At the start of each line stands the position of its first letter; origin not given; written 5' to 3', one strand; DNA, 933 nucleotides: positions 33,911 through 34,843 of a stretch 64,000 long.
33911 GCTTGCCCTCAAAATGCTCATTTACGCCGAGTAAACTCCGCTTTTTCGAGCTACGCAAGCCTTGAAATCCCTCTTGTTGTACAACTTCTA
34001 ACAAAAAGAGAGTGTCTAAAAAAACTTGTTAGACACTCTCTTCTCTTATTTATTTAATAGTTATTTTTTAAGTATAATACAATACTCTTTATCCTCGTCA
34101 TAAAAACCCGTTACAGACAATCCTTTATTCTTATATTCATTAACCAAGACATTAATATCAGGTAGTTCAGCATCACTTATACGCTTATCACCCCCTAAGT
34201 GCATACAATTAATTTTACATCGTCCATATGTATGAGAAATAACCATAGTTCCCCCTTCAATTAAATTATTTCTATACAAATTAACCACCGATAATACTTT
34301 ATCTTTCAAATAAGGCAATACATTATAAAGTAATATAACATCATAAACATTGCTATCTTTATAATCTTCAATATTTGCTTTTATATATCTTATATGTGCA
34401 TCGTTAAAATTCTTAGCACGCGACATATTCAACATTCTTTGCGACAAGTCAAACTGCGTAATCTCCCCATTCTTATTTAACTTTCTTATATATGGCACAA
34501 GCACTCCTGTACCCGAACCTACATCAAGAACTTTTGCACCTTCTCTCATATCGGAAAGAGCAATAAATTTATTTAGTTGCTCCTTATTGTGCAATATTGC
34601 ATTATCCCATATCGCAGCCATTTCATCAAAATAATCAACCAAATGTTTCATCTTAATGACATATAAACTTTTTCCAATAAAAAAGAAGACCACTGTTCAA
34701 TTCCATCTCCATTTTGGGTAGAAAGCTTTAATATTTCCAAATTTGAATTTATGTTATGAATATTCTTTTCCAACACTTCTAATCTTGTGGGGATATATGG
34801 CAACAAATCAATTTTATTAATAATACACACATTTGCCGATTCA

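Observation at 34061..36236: Orphan hyp-like module: truncated HypF C-terminal domain + ligand-less HypB-like GTPase + SAM methyltransferase, with a divergent AraC regulator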

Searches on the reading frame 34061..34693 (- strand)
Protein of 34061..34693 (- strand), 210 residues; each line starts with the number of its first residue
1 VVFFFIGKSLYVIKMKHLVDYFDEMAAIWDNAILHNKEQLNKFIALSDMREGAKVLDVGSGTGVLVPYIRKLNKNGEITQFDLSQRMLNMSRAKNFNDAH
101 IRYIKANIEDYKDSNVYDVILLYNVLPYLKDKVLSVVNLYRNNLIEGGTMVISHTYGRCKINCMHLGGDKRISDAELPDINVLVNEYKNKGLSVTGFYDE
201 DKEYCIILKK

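Call 3: search_protein_families(library=pfam, proteins=[window:34061-34693:-], max_evalue=0.1)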
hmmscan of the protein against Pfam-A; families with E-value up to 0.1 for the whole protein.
window:34061-34693:- (210 aa): 18 families
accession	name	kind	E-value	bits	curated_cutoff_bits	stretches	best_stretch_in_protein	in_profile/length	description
PF08241.18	Methyltransf_11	-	5.8e-12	46.5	21.2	1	56-151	1-94/95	Methyltransferase domain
PF13649.12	Methyltransf_25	-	1.3e-11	45.5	27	1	55-140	1-89/97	Methyltransferase domain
PF08242.18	Methyltransf_12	-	3.8e-11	44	30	1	56-148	1-96/98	Methyltransferase domain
PF13847.12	Methyltransf_31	-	1e-10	41.9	27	1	51-155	3-112/145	Methyltransferase domain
PF01209.24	Ubie_methyltran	-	8e-09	35.6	20.1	1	20-152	18-151/233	ubiE/COQ5 methyltransferase family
PF13489.12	Methyltransf_23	-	1.3e-08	35.2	27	1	47-154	17-118/164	Methyltransferase domain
PF05175.20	MTS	-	1.9e-06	28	23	1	51-121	31-103/170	Methyltransferase small domain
PF05401.17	NodS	-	3e-05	24.4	24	1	40-133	31-123/201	Nodulation protein S (NodS)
PF00398.26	RrnaAD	-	8.1e-05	22.3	24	1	33-113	12-90/263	Ribosomal RNA adenine dimethylase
PF01135.25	PCMT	-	0.00035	20.8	20.3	1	9-120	31-146/210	Protein-L-isoaspartate(D-aspartate) O-methyltransferase (PCMT)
PF02353.26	CMAS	-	0.0011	18.8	27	1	42-204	53-222/273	Mycolic acid cyclopropane synthetase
PF00891.24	Methyltransf_2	-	0.0013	18.6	22.3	1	41-152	52-164/210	O-methyltransferase domain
PF07021.18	MetW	-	0.0023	18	21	1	49-126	11-85/193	Methionine biosynthesis protein MetW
PF06325.19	PrmA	-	0.0031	17.5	22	1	49-153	159-259/296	Ribosomal protein L11 methyltransferase (PrmA)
PF01728.25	FtsJ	-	0.0038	17.6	24.1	1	49-115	19-82/181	FtsJ-like methyltransferase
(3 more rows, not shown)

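Call 4: search_protein_families(library=ncbifam, proteins=[window:34061-34693:-], max_evalue=0.1)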
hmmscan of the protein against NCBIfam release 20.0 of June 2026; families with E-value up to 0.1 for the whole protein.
window:34061-34693:- (210 aa): 63 families (the best 25 are shown)
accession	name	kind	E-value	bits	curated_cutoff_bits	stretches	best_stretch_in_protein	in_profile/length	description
TIGR01983.1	UbiG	equivalog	6.4e-11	42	102.95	1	42-153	45-152/228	bifunctional 2-polyprenyl-6-hydroxyphenol methylase/3-demethylubiquinol 3-O-methyltransferase UbiG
NF043040.1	corrin_prot_MT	hypoth_equivalog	1e-09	38.2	180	1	39-153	29-148/216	corrinoid protein-associated methyltransferase CpaM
TIGR02072.1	BioC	equivalog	1.2e-09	38.4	184.95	1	49-153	32-133/244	malonyl-ACP O-methyltransferase BioC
TIGR01934.1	MenG_MenH_UbiE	subfamily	3.6e-09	36.3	158.35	1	42-112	30-101/223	ubiquinone/menaquinone biosynthesis methyltransferase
NF001240.0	PRK00216.1-1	equivalog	7.2e-09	35.1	378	1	43-151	55-167/251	bifunctional demethylmenaquinone methyltransferase/2-methoxy-6-polyprenyl-1,4-benzoquinol methylase UbiE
NF045667.1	MTase_DVU1556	equivalog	2.4e-08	33.7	155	1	41-201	12-169/213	DVU_1556 family methyltransferase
NF001244.0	PRK00216.1-5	equivalog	4.8e-08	32.6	216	1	22-112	14-113/236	bifunctional demethylmenaquinone methyltransferase/2-methoxy-6-polyprenyl-1,4-benzoquinol methylase UbiE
NF007610.0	PRK10258.1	equivalog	2.5e-07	30.3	342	1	30-141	21-128/251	malonyl-ACP O-methyltransferase BioC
TIGR02021.1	BchM-ChlM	equivalog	1.2e-06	28.1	158.9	1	43-130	45-132/218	magnesium protoporphyrin IX methyltransferase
NF001785.0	PRK00517.2-2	equivalog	1.3e-06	27.8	188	1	50-153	144-244/282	50S ribosomal protein L11 methyltransferase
NF053839.1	CPFASynBruc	equivalog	1.3e-06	27.7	600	1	20-120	146-243/410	cyclopropane fatty acid synthase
NF008823.0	PRK11873.1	subfamily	1.4e-06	28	263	1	45-154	71-183/272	arsenite methyltransferase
NF011529.0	PRK14968.1-3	equivalog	1.5e-06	27.8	162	1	50-194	33-176/198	putative methyltransferase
NF041650.1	nod_mtase_NodS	equivalog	4e-06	26.7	300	1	38-152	24-139/190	nodulation methyltransferase NodS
NF010703.0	PRK14103.1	equivalog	4.8e-06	26.2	320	1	42-151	20-123/256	trans-aconitate 2-methyltransferase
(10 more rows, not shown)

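Call 26: find_related_loci(query=A2, collection=genome_contigs, flank=10000)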
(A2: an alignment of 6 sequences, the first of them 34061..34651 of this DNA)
Query A2 (196 aa) in genome_contigs; peptide patterns used: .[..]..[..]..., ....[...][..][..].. (x = any residue, [..] = any of these).
61 stretches matched a pattern; 7 encode a relative of the query (tblastn E <= 1e-3); 7 distinct loci.
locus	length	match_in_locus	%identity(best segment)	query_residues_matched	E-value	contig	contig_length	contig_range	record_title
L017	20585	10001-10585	50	1-195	5e-65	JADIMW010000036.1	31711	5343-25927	MAG: Candidatus Caccoplasma merdipullorum isolate G3-4614 G3M40__C100633_L31711_SRR9113688, whole genome shotgun sequenc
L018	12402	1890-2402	58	1-171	1e-61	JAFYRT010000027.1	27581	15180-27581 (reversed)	MAG: Muribaculaceae bacterium isolate RGIG7362 Water_buffalos_Cecum-5__c518941, whole genome shotgun sequence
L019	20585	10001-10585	48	1-195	2e-61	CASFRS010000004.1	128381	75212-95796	uncultured Bacteroidales bacterium isolate SI.A21.metabat-bins.174 genome assembly, contig: SI.A21.metabat-bins.174.fa_k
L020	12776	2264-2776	57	1-171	4e-60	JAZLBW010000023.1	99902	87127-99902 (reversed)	MAG: Candidatus Caccoplasma sp. isolate T1900045056_TC20190049.MAGScoT_cleanbin_000001 SGB_4556_k141_3897198, whole geno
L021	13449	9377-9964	52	1-196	4e-59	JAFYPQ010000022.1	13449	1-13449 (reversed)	MAG: Bacteroidales bacterium isolate RGIG7307 Water_buffalos_Cecum-4__c406637, whole genome shotgun sequence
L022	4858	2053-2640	45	1-196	8e-54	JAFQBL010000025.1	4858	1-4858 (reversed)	MAG: Bacteroidales bacterium isolate RGIG1667 Goat_Cecum-1__c103639, whole genome shotgun sequence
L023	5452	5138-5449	57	1-104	4e-36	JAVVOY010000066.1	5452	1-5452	MAG: Bacteroidales bacterium isolate CGS10Y1-bin18 NODE_66_length_5452_cov_4.099907, whole genome shotgun sequence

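Call 33: find_homologous_proteins(query=A2, max_evalue=0.00001)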
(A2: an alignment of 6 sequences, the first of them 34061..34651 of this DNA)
Query A2 (6 sequences) (196 aa, profile of the alignment): 427 proteins with E <= 0.00001 among 2521 candidates; the best 120 are listed.
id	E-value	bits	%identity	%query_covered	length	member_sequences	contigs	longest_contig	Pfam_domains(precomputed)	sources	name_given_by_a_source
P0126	1.6e-98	346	88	100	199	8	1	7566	PF13847.13,PF13489.13,PF02353.27,PF05175.21,PF13649.13,PF01209.25,PF08241.19,PF08242.19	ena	-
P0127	5.2e-97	341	52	100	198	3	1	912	PF07021.19,PF13847.13,PF00398.27,PF13489.13,PF05175.21,PF13649.13,PF01209.25,PF08241.19,PF08242.19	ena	-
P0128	1.8e-95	336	50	99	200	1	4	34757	PF07021.19,PF13847.13,PF00398.27,PF13489.13,PF05175.21,PF13649.13,PF01728.26,PF01209.25,PF08241.19,PF08242.19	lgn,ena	-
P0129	7.0e-94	331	49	99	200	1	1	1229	PF07021.19,PF13847.13,PF00398.27,PF13489.13,PF05175.21,PF13649.13,PF01728.26,PF01209.25,PF08241.19,PF08242.19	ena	-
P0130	8.4e-92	324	51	99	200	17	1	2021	PF07021.19,PF13847.13,PF13489.13,PF05175.21,PF13649.13,PF01209.25,PF08241.19,PF08242.19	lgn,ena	-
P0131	2.5e-91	323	50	99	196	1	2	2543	PF13847.13,PF13489.13,PF05175.21,PF13649.13,PF01209.25,PF08241.19,PF08242.19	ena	-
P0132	3.0e-91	322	50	99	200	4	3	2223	PF07021.19,PF13847.13,PF13489.13,PF05175.21,PF13649.13,PF01209.25,PF08241.19,PF08242.19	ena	-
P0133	5.7e-91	321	46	100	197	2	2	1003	PF13847.13,PF00398.27,PF13489.13,PF13649.13,PF01135.26,PF01209.25,PF08241.19,PF08242.19,PF05401.17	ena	-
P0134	6.1e-91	321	50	99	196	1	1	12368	PF13847.13,PF13489.13,PF05175.21,PF13649.13,PF01209.25,PF08241.19,PF08242.19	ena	-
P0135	6.9e-91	321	51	99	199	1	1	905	PF07021.19,PF13847.13,PF13489.13,PF06325.20,PF02353.27,PF05175.21,PF13649.13,PF01209.25,PF08241.19,PF08242.19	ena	-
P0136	1.2e-90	320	49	99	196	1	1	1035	PF13847.13,PF13489.13,PF05175.21,PF13649.13,PF01209.25,PF08241.19,PF08242.19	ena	-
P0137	2.7e-90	319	58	87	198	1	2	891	PF07021.19,PF13847.13,PF13489.13,PF05175.21,PF13649.13,PF05219.18,PF01209.25,PF08241.19,PF08242.19,PF05401.17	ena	-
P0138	2.9e-90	319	58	87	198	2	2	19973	PF07021.19,PF13847.13,PF13489.13,PF05175.21,PF13649.13,PF01135.26,PF05219.18,PF01209.25,PF08241.19,PF08242.19,PF05401.17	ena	-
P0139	3.3e-90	319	53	99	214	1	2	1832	PF07021.19,PF13847.13,PF13489.13,PF05175.21,PF13649.13,PF05219.18,PF01209.25,PF08241.19,PF08242.19,PF05401.17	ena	-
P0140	3.8e-90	319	58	87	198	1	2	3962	PF07021.19,PF13847.13,PF13489.13,PF05175.21,PF13649.13,PF05219.18,PF01209.25,PF08241.19,PF08242.19,PF05401.17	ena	-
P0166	9.3e-82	291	53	99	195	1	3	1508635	PF13847.13,PF13489.13,PF02353.27,PF05175.21,PF13649.13,PF01728.26,PF01209.25,PF08241.19,PF08242.19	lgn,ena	-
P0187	2.2e-42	163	35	100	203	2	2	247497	PF13847.13,PF13489.13,PF02353.27,PF13649.13,PF08241.19,PF08242.19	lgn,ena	-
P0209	2.4e-31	127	31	96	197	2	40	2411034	PF13847.13,PF00398.27,PF13489.13,PF02353.27,PF01269.24,PF13649.13,PF01135.26,PF01728.26,PF01209.25,PF08241.19,PF08242.19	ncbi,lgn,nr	ncbi:class I SAM-dependent DNA methyltransferase [Thermoanaerobacter kivui]|nr:class I SAM-dependent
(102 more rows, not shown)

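Call 34: find_encoding_contigs(protein=P0209, flank=8000, max_places=1)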
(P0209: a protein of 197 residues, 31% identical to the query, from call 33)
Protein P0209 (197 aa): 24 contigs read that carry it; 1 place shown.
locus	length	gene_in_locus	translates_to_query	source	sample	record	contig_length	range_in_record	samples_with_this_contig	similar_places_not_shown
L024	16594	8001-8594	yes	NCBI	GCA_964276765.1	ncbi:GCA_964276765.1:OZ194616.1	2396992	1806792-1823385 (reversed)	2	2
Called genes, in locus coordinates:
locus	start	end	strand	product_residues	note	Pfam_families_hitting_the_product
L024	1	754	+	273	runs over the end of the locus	PF00456:Transketolase_N, PF13292:DXP_synthase_N, PF00676:E1_dh, PF09364:XFP_N (weak), PF02775:TPP_enzyme_C (weak)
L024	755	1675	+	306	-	PF02779:Transket_pyr, PF02780:Transketolase_C, PF22613:Transketolase_C_1, PF17147:PFOR_II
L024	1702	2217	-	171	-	PF09918:DUF2148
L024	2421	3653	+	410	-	PF00365:PFK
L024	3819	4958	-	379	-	PF02702:KdpD, PF00582:Usp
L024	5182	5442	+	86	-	PF00563:EAL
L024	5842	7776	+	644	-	PF00037:Fer4 (faint), PF04060:FeS (faint), PF12797:Fer4_2 (faint), PF12838:Fer4_7 (weak), PF13187:Fer4_9 (weak), PF13237:Fer4_10, PF02906:Fe_hyd_lg_C, PF00015:MCPsignal, +1 more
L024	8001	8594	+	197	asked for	PF01209:Ubie_methyltran, PF02353:CMAS (weak), PF13489:Methyltransf_23, PF01135:PCMT, PF13847:Methyltransf_31, PF08241:Methyltransf_11, PF08242:Methyltransf_12, PF13649:Methyltransf_25, +3 more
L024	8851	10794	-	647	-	PF00724:Oxidored_FMN, PF13241:NAD_binding_7 (faint), PF03486:HI0933_like (weak), PF07992:Pyr_redox_2, PF12831:FAD_oxidored, PF13450:NAD_binding_8, PF13738:Pyr_redox_3, PF00070:Pyr_redox, +6 more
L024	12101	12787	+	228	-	PF03205:MobB, PF04060:FeS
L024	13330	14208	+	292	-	PF12849:PBP_like_2, PF13531:SBP_bac_11, PF01547:SBP_bac_1 (faint)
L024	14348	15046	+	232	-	-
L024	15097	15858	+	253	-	PF00005:ABC_tran, PF13304:AAA_21 (weak)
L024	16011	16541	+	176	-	PF00994:MoCF_biosynth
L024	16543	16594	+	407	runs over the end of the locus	PF03453:MoeA_N, PF00994:MoCF_biosynth, PF03454:MoeA_C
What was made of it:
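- Tried and rejected: I judged this coincidental (call 34).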

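Call 35: find_encoding_contigs(protein=P0166, flank=10000, max_places=1)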
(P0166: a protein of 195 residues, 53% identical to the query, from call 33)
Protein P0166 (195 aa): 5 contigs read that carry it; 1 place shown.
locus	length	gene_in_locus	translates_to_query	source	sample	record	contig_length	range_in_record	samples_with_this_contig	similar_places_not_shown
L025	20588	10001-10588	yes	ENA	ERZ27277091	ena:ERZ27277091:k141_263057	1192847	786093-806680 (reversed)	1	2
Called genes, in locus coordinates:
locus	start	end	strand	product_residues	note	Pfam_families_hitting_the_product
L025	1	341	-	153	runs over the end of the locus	PF01750:HycI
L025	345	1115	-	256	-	PF01292:Ni_hydr_CYTB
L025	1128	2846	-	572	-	PF27537:HoxH (faint), PF00374:NiFeSe_Hases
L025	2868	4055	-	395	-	PF01058:Oxidored_q6, PF14720:NiFe_hyd_SSU_C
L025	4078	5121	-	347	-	PF00586:AIRS, PF02769:AIRS_C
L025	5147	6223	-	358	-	PF01924:HypD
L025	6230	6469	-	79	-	PF01455:HupF_HypC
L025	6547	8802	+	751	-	PF00708:Acylphosphatase, PF07503:zf-HYPF, PF01300:Sua5_yciO_yrdC, PF17788:HypF_C, PF00814:TsaD (faint), PF22521:HypF_C_2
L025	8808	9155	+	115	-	PF01155:HypA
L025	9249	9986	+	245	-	PF02492:cobW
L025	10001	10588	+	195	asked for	PF01209:Ubie_methyltran, PF02353:CMAS, PF13489:Methyltransf_23, PF01728:FtsJ (weak), PF13847:Methyltransf_31, PF08241:Methyltransf_11, PF08242:Methyltransf_12, PF13649:Methyltransf_25, +1 more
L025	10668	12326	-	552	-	PF00501:AMP-binding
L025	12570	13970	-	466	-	PF21783:YNCE (faint), PF10282:Lactonase (weak), PF12894:ANAPC4_WD40 (faint), PF23381:Beta-prop_IFT122_1st (faint), PF23414:Beta-prop_EML_2 (faint), PF25174:Beta-prop_THOC3, PF02239:Cytochrom_D1 (faint), PF22494:choice_anch_I (faint)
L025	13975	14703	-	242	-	PF03713:DUF305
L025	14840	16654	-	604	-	PF00501:AMP-binding, PF23562:AMP-binding_C_3 (weak)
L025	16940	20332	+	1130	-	PF02837:Glyco_hydro_2_N, PF22666:Glyco_hydro_2_N2 (weak), PF02836:Glyco_hydro_2_C, PF16353:LacZ_4, PF02929:Bgal_small_N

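Call 36: find_encoding_contigs(protein=P0187, flank=8000, max_places=1)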
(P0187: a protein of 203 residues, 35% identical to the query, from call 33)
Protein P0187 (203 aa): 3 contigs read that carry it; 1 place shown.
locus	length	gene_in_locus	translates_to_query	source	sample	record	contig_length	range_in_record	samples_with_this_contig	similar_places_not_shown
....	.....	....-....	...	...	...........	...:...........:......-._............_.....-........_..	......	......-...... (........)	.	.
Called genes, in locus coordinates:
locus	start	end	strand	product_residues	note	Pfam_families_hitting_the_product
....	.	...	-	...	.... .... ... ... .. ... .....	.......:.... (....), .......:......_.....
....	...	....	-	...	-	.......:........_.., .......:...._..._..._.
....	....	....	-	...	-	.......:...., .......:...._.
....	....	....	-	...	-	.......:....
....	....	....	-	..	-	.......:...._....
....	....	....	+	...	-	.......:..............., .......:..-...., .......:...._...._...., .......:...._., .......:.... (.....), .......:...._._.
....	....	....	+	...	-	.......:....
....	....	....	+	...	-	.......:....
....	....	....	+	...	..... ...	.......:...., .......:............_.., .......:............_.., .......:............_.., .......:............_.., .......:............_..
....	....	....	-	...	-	-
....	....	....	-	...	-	-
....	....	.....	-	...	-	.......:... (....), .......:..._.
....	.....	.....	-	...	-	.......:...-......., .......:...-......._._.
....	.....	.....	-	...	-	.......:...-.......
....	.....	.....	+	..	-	-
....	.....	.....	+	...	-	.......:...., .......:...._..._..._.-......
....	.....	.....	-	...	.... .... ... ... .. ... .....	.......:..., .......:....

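Call 55: predict_structure(alignment_id=A3)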
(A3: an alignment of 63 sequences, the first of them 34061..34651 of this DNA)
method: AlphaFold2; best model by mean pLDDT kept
length: 196 residues; sequences in the alignment: 63
mean_pLDDT: 95.4   pTM: 0.92
mean pLDDT of the five models: 95.4, 95.3, 94.9, 94.7, 94.8
residues with pLDDT >= 90: 178; 70-90: 17; 50-70: 1; < 50: 0
segments of 3 or more residues with pLDDT < 50: none
pLDDT, mean of each block of 10 residues (from residue 1): 90 89 92 96 97 97 97 97 93 90 98 97 98 98 96 93 98 99 96 99
secondary structure, 60 per line:
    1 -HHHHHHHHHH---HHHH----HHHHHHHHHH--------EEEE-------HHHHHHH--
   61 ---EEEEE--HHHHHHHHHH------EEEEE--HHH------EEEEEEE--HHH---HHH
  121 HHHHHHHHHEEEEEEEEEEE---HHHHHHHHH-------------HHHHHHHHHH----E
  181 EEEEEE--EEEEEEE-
elements in order: H2-11 H15-18 H23-32 E41-44 H52-58 E64-68 H71-80 E87-91 E103-109 H118-129 E130-140 H144-152 H166-175 E180-186 E189-195

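Call 62: find_related_loci(query=A2, collection=metagenome_contigs, flank=10000)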
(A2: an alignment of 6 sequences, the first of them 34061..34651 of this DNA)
Query A2 (196 aa) in metagenome_contigs; peptide patterns used: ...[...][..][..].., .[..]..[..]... (x = any residue, [..] = any of these).
155 stretches matched a pattern; 3 encode a relative of the query (tblastn E <= 1e-3); 3 distinct loci.
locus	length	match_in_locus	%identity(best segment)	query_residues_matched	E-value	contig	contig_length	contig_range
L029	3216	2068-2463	23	15-127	2e-8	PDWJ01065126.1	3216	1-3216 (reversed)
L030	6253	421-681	31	22-111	5e-8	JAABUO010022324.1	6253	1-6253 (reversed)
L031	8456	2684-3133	26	22-173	5e-8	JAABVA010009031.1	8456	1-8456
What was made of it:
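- Tried and rejected: The JGI metagenome scan with the MT alignment returned only unrelated MTs (call 62).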

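Call 63: fold_search(model_id=the predicted structure, library=pdb)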
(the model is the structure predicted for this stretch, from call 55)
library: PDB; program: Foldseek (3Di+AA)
matches with E <= 10: 1993; with E <= 0.001: 1607
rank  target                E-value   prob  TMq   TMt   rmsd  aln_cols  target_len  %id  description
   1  3dtn_A                2.4e-12  1.00  0.71  0.64   4.0       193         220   18  Crystal structure of putative Methyltransferase-MM_2633 from Methanosarcina mazei . (released 2008-09-09)
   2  8k5l_E                1.3e-11  1.00  0.66  0.65   6.7       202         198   20  Structure of tRNA (cmo5U34)-methyltransferase from Fusobacterium nucleatum (released 2023-08-23)
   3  8k5l_B                1.9e-11  1.00  0.66  0.65   6.7       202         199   20  Structure of tRNA (cmo5U34)-methyltransferase from Fusobacterium nucleatum (released 2023-08-23)
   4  3dtn_B                2.1e-11  1.00  0.71  0.66   4.0       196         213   18  Crystal structure of putative Methyltransferase-MM_2633 from Methanosarcina mazei . (released 2008-09-09)
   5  5dpm                  2.2e-11  1.00  0.72  0.69   4.0       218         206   18  Crystal structure of UbiG mutant in complex with SAH (released 2016-09-21)
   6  6f5z_A                2.5e-11  1.00  0.79  0.70   3.8       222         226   17  Complex between the Haloferax volcanii Trm112 methyltransferase activator and the Hvo_0019 putative methyltransferase (released 2018-07-11)
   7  8k5l_A                2.9e-11  1.00  0.68  0.66   6.7       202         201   19  Structure of tRNA (cmo5U34)-methyltransferase from Fusobacterium nucleatum (released 2023-08-23)
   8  7wzg_D                3.2e-11  1.00  0.72  0.61   5.7       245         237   16  Cypemycin N-terminal methyltransferase CypM (released 2023-02-22)
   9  3ou6_B                3.7e-11  1.00  0.74  0.69   5.3       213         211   14  DhpI-SAM complex (released 2010-10-27)
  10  7wzg_A                5.1e-11  1.00  0.68  0.58   6.0       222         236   16  Cypemycin N-terminal methyltransferase CypM (released 2023-02-22)
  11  2r3s_A                5.8e-11  1.00  0.73  0.46   4.5       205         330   14  CRYSTAL STRUCTURE OF A PUTATIVE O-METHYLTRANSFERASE (NPUN_R0239) FROM NOSTOC PUNCTIFORME PCC 73102 AT 2.15 A RESOLUTIO (released 2007-09-11)
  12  3ou6_C                6.2e-11  1.00  0.70  0.66   5.4       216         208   13  DhpI-SAM complex (released 2010-10-27)
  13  3dh0_B                6.6e-11  1.00  0.66  0.68   4.0       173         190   20  Crystal structure of a SAM dependent methyltransferase from Aquifex aeolicus (released 2008-07-15)
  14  2p7h_A                6.6e-11  1.00  0.68  0.59   4.3       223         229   16  Crystal structure of a sam dependent methyl-transferase type 12 family protein (eca1738) from pectobacterium atrosepti (released 2007-04-03)
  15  3dlc                  7.1e-11  1.00  0.71  0.65   4.4       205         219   20  Crystal structure of a putative s-adenosyl-l-methionine-dependent methyltransferase (mmp1179) from methanococcus maripal (released 2008-08-26)
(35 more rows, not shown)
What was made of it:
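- Structural neighbours are generic (call 63).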

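Call 77: search_protein_families(library=padloc, proteins=[window:34061-34651:-], max_evalue=0.01)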
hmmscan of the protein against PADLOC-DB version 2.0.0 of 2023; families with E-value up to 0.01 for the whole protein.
window:34061-34651:- (196 aa): 2 families
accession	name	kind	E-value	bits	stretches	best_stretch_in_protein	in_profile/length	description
PDLC04134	mad2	-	2.1e-14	51.2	1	20-143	274-399/492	mads_2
PDLC04438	PDC-M13B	-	0.0006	17.8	1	56-138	47-128/158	-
